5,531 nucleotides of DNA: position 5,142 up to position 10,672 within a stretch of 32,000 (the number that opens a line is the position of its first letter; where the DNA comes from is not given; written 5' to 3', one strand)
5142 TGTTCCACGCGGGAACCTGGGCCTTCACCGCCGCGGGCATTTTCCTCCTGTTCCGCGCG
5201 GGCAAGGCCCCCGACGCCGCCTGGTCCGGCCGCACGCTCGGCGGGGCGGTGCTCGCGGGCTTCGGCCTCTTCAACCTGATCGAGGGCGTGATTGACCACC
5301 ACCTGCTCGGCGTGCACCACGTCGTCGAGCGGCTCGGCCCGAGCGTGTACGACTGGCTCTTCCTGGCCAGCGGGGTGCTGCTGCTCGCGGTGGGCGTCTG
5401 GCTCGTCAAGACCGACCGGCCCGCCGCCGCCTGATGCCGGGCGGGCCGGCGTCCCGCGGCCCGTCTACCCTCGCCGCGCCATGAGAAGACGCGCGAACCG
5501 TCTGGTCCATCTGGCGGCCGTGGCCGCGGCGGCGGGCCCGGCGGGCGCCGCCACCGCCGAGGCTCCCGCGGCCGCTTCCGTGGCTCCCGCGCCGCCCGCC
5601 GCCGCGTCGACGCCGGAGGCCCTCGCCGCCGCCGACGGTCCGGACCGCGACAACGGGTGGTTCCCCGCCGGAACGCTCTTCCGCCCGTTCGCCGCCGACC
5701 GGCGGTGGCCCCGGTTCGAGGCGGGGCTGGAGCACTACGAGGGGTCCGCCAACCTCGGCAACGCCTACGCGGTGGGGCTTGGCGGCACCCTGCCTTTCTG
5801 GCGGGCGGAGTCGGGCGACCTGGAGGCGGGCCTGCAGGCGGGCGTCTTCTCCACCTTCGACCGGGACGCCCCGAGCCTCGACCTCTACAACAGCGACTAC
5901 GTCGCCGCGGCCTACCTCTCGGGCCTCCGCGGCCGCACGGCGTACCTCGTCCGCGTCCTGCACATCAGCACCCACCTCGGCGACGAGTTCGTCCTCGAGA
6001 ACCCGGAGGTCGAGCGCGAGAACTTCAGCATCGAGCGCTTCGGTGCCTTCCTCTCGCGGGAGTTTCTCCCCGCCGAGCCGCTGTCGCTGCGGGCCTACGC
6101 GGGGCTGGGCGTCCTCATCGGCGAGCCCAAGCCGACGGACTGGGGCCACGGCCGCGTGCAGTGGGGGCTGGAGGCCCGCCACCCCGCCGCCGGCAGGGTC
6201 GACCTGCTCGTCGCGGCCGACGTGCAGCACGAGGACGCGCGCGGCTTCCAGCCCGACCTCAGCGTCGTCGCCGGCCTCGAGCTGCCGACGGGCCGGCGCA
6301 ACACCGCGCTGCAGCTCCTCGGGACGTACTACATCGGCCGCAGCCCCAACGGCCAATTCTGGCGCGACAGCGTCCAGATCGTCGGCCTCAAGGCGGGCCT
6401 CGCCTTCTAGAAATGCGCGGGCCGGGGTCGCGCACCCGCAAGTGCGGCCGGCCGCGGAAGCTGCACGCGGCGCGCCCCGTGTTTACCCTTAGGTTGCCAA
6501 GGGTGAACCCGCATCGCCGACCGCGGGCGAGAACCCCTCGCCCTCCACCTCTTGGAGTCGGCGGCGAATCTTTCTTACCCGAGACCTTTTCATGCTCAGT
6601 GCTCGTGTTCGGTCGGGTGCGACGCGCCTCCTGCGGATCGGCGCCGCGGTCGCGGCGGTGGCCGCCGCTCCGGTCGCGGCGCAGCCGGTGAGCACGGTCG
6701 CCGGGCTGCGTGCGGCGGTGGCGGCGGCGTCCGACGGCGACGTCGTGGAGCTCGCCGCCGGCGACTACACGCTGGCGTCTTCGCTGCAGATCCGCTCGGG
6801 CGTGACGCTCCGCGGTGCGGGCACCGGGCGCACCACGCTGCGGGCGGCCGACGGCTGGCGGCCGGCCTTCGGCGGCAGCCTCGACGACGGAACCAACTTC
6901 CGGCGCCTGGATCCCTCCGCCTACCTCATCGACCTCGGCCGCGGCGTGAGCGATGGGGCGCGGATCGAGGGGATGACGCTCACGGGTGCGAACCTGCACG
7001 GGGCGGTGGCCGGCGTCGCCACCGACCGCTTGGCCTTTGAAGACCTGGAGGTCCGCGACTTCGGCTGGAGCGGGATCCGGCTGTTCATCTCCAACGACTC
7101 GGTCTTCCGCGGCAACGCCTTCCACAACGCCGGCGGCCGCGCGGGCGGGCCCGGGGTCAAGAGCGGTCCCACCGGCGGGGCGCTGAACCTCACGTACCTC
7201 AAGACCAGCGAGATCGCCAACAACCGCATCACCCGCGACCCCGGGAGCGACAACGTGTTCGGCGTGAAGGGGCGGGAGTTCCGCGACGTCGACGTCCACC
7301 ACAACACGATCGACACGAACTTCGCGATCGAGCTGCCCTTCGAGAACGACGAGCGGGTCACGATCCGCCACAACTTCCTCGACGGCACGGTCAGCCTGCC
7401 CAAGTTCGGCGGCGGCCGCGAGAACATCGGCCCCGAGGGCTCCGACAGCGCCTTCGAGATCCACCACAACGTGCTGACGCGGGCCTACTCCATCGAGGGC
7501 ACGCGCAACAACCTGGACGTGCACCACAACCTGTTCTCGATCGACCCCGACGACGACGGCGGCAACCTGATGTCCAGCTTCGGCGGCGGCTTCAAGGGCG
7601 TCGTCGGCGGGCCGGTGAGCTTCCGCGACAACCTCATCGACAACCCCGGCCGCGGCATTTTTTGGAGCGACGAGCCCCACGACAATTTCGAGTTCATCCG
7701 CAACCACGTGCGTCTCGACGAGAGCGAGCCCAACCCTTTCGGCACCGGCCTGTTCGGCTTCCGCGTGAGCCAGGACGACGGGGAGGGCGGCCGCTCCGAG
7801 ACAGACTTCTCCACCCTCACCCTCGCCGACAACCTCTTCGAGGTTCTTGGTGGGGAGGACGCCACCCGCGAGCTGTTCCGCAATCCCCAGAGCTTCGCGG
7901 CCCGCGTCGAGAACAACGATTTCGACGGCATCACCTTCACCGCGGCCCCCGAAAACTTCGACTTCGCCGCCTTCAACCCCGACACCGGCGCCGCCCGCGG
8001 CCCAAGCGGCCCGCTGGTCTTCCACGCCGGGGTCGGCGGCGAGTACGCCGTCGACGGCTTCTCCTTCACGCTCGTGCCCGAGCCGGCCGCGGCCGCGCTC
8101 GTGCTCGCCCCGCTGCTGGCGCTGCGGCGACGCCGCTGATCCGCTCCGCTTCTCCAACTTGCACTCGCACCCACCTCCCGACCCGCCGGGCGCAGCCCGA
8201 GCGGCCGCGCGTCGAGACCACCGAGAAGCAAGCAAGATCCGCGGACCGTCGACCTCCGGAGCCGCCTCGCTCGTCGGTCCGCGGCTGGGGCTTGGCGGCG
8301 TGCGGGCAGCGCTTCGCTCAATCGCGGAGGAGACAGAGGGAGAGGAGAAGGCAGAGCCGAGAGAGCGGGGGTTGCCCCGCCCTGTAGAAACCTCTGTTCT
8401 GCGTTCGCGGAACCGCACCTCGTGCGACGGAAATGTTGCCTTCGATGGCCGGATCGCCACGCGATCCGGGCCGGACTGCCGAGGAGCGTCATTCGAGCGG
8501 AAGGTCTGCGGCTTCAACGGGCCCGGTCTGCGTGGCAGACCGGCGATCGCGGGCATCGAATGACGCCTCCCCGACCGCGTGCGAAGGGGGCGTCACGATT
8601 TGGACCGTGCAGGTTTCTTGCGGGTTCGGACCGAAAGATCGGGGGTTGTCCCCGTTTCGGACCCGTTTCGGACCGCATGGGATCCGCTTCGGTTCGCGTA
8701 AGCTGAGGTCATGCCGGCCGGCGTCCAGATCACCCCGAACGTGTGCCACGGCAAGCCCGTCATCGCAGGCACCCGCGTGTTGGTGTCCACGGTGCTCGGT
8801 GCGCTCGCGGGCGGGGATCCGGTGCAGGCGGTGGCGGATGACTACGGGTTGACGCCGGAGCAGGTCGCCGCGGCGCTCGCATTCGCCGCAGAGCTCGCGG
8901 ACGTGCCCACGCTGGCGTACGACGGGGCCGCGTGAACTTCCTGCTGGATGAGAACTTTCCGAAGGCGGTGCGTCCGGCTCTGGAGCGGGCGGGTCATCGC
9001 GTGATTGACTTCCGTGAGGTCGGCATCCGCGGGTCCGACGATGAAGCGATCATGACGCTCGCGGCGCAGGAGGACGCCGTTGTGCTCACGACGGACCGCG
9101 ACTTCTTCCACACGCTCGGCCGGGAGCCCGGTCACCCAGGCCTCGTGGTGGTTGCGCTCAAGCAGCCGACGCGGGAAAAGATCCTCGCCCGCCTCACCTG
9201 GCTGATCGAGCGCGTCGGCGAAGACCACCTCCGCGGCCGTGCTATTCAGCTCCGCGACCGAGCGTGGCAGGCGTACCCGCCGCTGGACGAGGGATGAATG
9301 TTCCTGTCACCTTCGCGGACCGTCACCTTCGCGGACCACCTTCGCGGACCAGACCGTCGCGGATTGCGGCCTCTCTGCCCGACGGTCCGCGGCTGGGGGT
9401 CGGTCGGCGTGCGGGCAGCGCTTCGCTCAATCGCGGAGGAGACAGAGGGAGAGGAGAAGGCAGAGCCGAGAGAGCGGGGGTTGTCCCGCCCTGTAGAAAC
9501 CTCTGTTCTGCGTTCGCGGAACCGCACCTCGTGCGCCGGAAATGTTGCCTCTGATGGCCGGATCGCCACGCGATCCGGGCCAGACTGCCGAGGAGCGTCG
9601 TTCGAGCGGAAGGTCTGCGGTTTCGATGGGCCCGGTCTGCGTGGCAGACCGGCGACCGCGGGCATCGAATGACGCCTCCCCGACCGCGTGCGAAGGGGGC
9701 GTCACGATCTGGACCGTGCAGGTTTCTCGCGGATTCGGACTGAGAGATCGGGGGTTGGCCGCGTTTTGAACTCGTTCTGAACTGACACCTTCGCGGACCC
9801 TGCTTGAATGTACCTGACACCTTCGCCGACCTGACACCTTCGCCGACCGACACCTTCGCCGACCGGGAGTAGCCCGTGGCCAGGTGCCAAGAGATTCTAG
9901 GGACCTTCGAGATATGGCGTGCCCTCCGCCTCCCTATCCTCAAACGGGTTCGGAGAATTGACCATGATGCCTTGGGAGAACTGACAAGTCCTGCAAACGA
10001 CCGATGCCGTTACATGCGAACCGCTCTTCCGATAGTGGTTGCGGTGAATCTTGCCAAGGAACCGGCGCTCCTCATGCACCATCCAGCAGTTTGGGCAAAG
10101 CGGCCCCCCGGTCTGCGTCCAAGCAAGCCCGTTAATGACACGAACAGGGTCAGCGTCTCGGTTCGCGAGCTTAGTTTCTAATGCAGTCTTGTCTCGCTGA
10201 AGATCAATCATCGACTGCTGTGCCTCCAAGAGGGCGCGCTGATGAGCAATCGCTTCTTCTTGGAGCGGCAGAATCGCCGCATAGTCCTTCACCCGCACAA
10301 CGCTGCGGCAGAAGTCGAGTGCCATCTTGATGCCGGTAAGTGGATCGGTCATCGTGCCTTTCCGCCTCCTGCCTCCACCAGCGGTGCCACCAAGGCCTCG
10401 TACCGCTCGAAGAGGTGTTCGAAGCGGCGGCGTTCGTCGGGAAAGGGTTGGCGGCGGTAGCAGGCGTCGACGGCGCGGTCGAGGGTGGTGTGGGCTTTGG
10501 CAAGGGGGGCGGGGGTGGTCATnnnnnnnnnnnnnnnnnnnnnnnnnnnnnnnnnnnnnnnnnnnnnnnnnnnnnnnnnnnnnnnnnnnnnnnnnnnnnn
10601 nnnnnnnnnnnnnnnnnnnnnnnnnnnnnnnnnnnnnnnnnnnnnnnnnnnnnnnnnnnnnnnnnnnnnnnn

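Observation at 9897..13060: R-M gene pair nested between N- and C-terminal stubs of an MmeI-family (type IIL) gene, chained on one strand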

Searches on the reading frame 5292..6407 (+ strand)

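Call 71: search_protein_families(library=pfam, proteins=[window:5292-6407:+], max_evalue=0.001)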
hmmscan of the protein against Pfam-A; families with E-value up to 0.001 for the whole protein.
window:5292-6407:+ (372 aa): 1 family
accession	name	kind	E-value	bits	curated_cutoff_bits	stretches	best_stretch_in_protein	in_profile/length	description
PF06727.17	DUF1207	-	1.7e-47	162.5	22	1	91-370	58-340/342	Protein of unknown function (DUF1207)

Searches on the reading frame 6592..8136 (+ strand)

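Call 71: search_protein_families(library=pfam, proteins=[window:6592-8136:+], max_evalue=0.001)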
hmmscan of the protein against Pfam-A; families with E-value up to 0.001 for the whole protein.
window:6592-8136:+ (515 aa): 2 families
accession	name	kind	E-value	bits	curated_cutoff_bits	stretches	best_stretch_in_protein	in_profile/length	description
PF13229.12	Beta_helix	-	1.2e-09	38.5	25.9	1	121-267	10-138/158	Right handed beta helix region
PF12708.12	Pect-lyase_RHGA_epim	-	0.00036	20.8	27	0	42-89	24-74/213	Rhamnogalacturonase A/epimerase, pectate lyase-like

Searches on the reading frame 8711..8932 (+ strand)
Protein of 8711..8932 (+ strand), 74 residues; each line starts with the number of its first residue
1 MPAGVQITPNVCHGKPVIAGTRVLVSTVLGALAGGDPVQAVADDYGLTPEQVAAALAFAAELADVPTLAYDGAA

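Call 71: search_protein_families(library=pfam, proteins=[window:8711-8932:+], max_evalue=0.001)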
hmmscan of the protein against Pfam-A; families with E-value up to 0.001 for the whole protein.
window:8711-8932:+ (74 aa): 1 family
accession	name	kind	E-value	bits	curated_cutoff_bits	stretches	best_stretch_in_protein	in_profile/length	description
PF04255.20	DUF433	-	1e-20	73.7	23.6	1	5-59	1-56/56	Protein of unknown function (DUF433)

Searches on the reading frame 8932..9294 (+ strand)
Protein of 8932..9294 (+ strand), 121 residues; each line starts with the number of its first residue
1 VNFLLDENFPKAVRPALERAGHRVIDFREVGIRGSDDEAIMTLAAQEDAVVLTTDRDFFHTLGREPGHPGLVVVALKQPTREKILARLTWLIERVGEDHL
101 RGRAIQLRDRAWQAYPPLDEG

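Call 71: search_protein_families(library=pfam, proteins=[window:8932-9294:+], max_evalue=0.001)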
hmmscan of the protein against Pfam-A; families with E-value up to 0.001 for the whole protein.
window:8932-9294:+ (121 aa): 2 families
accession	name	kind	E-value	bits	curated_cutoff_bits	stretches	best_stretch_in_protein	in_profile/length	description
PF18480.7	DUF5615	-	1.4e-19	70.4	23.8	1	1-106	1-106/110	Domain of unknown function (DUF5615)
PF18478.7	PIN_10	-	1.6e-09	38.1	26.2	1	1-59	1-63/84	PIN like domain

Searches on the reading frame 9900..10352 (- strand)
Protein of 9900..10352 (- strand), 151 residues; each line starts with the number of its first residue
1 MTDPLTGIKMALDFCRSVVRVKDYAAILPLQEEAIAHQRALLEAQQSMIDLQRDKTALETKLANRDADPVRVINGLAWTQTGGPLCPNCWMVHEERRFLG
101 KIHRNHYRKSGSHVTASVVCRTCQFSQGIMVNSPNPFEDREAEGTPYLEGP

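Call 5: search_protein_families(library=pfam, proteins=[window:9900-10352:-], max_evalue=10)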
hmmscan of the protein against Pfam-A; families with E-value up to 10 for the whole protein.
window:9900-10352:- (151 aa): 2 families
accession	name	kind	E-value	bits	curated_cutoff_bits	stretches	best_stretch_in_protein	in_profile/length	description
PF14260.11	zf-C4pol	-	0.17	12.6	28.9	1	82-126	9-52/70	C4-type zinc-finger of DNA polymerase delta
PF06827.20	zf-FPG_IleRS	-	0.26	11.6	21.3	1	86-98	4-16/30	Zinc finger found in FPG and IleRS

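Call 42: search_protein_families(library=ncbifam, proteins=[window:9900-10352:-], max_evalue=0.01)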
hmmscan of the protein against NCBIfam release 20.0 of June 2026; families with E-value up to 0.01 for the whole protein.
window:9900-10352:- (151 aa): 0 families

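Call 46: find_homologous_proteins(query=window:9900-10352:-, max_evalue=0.01)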
Query window:9900-10352:- (151 aa): 3 proteins with E <= 0.01 among 15 candidates.
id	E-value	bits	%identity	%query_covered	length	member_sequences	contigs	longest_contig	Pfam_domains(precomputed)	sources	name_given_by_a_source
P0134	2.5e-98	344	100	100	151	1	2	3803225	-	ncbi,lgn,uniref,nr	ncbi:hypothetical protein [Phycisphaera mikurensis]|uniref:hypothetical protein n=1 Tax=Phycisphaera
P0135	1.2e-41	160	55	93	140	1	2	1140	-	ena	-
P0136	1.3e-36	144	48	95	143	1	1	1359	-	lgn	-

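Call 60: search_protein_families(library=padloc, proteins=[window:9900-10352:-], max_evalue=0.01)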
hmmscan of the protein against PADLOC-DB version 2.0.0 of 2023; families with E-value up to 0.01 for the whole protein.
window:9900-10352:- (151 aa): 0 families

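Call 64: find_encoding_contigs(protein=P0135, flank=2000, max_places=3)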
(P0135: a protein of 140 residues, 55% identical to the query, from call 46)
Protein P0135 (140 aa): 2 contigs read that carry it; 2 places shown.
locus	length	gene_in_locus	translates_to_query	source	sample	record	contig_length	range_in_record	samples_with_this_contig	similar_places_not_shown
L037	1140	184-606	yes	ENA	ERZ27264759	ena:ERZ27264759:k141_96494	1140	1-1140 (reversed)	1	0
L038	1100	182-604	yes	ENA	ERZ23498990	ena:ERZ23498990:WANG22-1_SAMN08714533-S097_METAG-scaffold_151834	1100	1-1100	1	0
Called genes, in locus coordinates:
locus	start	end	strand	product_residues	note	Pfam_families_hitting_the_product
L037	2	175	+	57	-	?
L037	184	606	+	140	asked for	-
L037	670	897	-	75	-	-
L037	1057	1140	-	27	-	?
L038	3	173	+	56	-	?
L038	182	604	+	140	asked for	-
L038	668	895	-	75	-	-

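Call 65: find_encoding_contigs(protein=P0136, flank=2000, max_places=3)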
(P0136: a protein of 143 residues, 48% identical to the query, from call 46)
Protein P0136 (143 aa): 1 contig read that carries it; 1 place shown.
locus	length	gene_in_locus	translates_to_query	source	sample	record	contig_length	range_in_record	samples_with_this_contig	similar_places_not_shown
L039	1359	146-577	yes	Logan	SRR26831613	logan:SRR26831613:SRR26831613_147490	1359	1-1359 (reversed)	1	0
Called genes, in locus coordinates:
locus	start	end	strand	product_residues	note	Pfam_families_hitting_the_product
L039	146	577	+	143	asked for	-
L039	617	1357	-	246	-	?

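Call 70: search_protein_representatives(protein=window:9900-10352:-)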
Query: 151 residues. Proteins with E-value up to 0.001 (for the whole library): 5; up to 1e-10: 1; up to 1e-30: 1. The best 5 are listed.
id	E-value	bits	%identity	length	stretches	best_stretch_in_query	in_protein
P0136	4.0e-37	143.9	48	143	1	3-144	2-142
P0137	6.4e-10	55.6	-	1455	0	-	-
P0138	1.3e-05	41.6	26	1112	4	57-116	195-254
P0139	7.8e-04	35.8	44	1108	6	10-37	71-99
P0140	8.1e-04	35.8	25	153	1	7-126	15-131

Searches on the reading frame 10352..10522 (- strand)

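Call 5: search_protein_families(library=pfam, proteins=[window:10352-10522:-], max_evalue=10)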
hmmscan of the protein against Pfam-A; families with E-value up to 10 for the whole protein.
window:10352-10522:- (57 aa): 3 families
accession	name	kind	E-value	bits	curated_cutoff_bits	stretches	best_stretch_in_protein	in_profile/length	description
PF20467.3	MmeI_C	-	5.5e-13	49.4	27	1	2-48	36-82/83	MmeI, C-terminal domain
PF25789.1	TPR_NAA35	-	0.043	13.2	27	1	7-47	244-284/376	NAA35-like, TPR repeats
PF04325.18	DUF465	-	0.09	13.2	25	1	7-29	4-26/48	Protein of unknown function (DUF465)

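Call 42: search_protein_families(library=ncbifam, proteins=[window:10352-10522:-], max_evalue=0.01)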
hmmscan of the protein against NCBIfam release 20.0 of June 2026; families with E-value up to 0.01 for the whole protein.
window:10352-10522:- (57 aa): 0 families

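Call 60: search_protein_families(library=padloc, proteins=[window:10352-10522:-], max_evalue=0.01)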
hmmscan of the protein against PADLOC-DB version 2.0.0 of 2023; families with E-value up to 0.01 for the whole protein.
window:10352-10522:- (57 aa): 1 family
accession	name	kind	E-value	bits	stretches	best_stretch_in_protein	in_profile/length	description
PDLC03598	REase_MTase_IIG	-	2.6e-09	33.5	1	2-46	865-909/912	Type IIG restriction enzyme-methyltransferase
